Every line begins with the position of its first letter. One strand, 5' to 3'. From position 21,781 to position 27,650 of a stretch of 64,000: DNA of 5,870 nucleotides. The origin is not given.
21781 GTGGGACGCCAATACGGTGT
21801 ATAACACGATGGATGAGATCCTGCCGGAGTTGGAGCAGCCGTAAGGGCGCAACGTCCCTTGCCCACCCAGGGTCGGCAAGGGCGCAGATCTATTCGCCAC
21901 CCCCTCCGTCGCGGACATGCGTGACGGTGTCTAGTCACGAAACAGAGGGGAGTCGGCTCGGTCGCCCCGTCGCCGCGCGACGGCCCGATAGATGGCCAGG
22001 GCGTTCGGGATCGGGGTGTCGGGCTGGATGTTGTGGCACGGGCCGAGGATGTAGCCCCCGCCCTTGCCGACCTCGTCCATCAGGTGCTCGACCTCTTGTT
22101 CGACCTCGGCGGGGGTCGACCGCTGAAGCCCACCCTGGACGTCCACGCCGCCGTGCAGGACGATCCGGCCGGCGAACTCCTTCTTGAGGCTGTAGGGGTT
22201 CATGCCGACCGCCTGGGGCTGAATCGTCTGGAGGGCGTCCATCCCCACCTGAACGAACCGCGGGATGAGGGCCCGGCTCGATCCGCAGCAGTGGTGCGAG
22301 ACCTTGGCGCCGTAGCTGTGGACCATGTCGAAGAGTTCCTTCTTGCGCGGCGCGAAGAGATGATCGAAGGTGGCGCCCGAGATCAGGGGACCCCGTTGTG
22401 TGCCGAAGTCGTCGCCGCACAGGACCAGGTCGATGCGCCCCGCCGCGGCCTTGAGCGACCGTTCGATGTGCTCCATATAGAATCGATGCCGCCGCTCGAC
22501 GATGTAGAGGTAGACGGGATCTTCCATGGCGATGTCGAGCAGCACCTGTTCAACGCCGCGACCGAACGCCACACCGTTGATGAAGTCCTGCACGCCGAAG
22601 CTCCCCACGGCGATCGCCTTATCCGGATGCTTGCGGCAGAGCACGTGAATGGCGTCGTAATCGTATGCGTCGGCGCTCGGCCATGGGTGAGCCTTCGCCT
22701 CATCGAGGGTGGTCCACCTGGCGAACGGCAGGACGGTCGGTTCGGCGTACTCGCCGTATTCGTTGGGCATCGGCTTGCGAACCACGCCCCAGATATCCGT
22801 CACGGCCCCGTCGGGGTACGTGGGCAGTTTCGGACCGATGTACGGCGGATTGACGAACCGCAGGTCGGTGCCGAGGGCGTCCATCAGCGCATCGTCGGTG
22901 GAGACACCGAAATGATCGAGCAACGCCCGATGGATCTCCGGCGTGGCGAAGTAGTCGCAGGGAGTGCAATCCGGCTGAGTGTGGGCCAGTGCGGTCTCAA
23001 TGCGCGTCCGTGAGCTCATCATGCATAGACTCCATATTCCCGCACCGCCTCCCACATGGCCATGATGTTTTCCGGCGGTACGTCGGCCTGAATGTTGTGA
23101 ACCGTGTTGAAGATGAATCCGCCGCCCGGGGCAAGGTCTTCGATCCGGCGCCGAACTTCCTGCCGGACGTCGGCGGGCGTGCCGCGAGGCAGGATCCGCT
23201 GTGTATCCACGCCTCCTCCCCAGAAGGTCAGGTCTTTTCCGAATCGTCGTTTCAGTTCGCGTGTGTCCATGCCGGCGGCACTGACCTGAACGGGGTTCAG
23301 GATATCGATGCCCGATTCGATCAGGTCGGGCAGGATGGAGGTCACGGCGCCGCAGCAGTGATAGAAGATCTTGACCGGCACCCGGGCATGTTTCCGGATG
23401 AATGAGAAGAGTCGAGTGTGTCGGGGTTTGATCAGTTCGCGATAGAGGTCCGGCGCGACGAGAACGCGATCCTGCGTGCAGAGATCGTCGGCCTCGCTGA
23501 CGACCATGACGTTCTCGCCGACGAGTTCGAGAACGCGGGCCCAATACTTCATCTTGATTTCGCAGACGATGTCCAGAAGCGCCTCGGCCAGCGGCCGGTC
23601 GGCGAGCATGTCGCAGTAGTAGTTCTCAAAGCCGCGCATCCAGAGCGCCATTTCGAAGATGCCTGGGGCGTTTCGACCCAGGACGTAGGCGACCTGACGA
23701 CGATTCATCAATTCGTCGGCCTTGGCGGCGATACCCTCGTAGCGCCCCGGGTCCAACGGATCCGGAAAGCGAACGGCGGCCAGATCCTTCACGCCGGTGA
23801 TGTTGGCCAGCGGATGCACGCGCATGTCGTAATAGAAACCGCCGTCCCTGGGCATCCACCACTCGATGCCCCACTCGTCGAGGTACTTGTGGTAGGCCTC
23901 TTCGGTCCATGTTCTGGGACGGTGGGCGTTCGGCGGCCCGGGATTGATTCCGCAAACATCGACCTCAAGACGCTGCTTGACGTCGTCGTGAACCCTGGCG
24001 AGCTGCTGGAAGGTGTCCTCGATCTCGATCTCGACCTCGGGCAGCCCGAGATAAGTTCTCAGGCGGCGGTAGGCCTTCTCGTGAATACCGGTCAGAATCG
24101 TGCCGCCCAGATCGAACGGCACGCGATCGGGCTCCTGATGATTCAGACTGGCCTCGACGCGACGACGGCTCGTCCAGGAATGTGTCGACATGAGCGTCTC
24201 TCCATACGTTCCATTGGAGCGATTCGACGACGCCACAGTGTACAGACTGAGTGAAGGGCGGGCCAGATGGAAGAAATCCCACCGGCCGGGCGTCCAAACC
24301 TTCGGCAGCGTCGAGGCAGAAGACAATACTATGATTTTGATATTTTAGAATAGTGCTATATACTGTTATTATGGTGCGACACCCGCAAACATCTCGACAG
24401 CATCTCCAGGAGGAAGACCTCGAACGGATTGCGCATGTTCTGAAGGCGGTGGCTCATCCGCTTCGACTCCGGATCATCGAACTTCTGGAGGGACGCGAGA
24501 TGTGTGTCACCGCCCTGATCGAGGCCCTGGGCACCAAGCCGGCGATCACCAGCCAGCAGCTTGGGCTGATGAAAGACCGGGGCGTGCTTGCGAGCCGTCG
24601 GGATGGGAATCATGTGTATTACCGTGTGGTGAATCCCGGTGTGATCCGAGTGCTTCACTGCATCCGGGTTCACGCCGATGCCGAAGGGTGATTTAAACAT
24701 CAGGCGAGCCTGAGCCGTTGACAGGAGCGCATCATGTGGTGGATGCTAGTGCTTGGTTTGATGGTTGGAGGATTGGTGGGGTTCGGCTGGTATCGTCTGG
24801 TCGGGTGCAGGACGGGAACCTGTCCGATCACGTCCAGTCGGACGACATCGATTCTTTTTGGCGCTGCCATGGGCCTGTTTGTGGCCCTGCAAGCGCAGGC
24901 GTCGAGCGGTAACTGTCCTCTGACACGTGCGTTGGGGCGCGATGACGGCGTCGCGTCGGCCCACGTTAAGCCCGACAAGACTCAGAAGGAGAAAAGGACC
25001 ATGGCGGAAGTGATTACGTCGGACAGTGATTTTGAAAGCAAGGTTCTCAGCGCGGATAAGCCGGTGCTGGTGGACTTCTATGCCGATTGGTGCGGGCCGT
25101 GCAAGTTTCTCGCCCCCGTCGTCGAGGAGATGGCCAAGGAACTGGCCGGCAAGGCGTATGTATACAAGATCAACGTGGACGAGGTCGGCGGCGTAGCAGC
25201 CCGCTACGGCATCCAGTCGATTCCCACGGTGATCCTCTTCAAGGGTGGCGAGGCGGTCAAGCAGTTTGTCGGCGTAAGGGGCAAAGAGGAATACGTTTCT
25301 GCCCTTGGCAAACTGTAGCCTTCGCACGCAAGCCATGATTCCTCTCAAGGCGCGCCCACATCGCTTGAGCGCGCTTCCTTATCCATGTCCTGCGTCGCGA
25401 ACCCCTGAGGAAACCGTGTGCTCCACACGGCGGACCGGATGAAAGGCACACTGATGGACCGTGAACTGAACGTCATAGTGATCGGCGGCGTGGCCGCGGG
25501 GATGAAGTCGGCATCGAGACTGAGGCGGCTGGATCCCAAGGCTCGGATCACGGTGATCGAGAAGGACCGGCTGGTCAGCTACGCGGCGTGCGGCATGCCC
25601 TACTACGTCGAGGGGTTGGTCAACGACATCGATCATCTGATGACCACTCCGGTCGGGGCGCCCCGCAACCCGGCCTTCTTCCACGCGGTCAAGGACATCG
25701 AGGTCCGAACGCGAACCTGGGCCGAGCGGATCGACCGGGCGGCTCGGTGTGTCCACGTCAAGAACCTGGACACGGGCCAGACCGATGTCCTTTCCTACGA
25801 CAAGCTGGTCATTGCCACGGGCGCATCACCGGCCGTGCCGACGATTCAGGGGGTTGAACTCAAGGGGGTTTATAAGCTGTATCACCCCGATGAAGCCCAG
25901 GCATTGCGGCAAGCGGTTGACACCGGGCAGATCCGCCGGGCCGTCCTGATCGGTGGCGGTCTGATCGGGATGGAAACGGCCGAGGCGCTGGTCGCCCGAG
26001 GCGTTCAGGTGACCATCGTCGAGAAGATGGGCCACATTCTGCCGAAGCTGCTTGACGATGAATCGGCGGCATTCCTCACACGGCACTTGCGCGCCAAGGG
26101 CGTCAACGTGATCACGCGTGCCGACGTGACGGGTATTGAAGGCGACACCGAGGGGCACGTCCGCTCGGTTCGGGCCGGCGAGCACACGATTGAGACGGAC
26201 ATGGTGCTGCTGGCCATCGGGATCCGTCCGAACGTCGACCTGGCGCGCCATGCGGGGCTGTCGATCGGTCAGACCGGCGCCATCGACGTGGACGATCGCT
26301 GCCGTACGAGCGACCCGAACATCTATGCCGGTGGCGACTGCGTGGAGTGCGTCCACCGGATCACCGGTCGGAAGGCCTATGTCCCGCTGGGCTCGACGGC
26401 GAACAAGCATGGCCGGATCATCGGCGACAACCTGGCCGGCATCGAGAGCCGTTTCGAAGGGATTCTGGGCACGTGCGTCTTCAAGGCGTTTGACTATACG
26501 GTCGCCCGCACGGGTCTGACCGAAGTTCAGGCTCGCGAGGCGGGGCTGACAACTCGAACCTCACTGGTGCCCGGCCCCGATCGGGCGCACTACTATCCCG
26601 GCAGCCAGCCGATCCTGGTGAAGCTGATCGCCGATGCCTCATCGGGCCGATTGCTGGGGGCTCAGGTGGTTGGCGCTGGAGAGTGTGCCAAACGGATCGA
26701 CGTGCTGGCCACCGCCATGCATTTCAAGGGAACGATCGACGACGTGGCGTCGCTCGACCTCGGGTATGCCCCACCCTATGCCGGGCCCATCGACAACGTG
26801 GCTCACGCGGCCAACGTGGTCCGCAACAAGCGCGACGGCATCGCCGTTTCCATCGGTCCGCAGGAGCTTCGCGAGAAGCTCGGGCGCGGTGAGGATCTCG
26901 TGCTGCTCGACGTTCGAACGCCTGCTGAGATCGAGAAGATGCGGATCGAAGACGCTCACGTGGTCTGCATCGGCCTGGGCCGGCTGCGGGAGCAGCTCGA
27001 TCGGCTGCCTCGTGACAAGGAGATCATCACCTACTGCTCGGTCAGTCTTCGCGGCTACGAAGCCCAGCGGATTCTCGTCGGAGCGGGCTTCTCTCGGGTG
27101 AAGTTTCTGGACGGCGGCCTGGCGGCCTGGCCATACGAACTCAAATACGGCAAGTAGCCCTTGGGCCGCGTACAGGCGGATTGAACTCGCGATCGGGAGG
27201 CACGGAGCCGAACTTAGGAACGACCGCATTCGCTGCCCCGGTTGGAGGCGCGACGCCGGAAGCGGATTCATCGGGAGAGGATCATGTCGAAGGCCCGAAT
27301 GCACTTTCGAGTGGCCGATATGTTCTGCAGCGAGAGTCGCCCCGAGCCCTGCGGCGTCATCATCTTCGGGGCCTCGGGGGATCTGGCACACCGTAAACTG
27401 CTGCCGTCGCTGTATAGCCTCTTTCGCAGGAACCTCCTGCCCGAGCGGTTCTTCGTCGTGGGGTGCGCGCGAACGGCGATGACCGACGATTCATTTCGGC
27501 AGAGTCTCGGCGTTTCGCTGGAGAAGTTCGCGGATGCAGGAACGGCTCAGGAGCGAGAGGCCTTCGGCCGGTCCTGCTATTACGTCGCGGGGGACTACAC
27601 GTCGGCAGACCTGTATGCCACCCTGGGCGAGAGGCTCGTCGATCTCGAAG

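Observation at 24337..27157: Candidate persulfide-responsive operon: SqrR/BigR-like ArsR regulator - membrane-anchored thioredoxin - CoA-disulfide reductase-rhodanese fusion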

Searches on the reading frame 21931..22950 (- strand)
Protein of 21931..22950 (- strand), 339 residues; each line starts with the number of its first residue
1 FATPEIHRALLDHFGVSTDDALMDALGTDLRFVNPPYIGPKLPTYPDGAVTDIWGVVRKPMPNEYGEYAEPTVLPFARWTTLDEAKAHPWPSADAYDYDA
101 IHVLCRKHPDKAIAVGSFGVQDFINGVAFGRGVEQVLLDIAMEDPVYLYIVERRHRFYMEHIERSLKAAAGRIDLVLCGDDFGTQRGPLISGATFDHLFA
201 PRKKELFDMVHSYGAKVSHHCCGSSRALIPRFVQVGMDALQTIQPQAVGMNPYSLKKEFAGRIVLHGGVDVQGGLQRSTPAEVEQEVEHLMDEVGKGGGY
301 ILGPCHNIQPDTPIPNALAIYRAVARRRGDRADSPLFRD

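Call 3: search_protein_families(library=pfam, proteins=[window:21931-22950:-], max_evalue=0.01)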
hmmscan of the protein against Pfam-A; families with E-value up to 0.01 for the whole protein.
window:21931-22950:- (339 aa): 1 family
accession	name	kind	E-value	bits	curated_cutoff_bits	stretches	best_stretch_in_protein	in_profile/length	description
PF01208.23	URO-D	-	1.2e-14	54.5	23.9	1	180-325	206-344/346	Uroporphyrinogen decarboxylase (URO-D)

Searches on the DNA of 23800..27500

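Call 68: search_rna_families(source=window, start=23800, end=27500, threshold=evalue, max_evalue=1)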
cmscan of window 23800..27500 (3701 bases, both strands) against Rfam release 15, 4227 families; matches with E-value up to 1: 0.
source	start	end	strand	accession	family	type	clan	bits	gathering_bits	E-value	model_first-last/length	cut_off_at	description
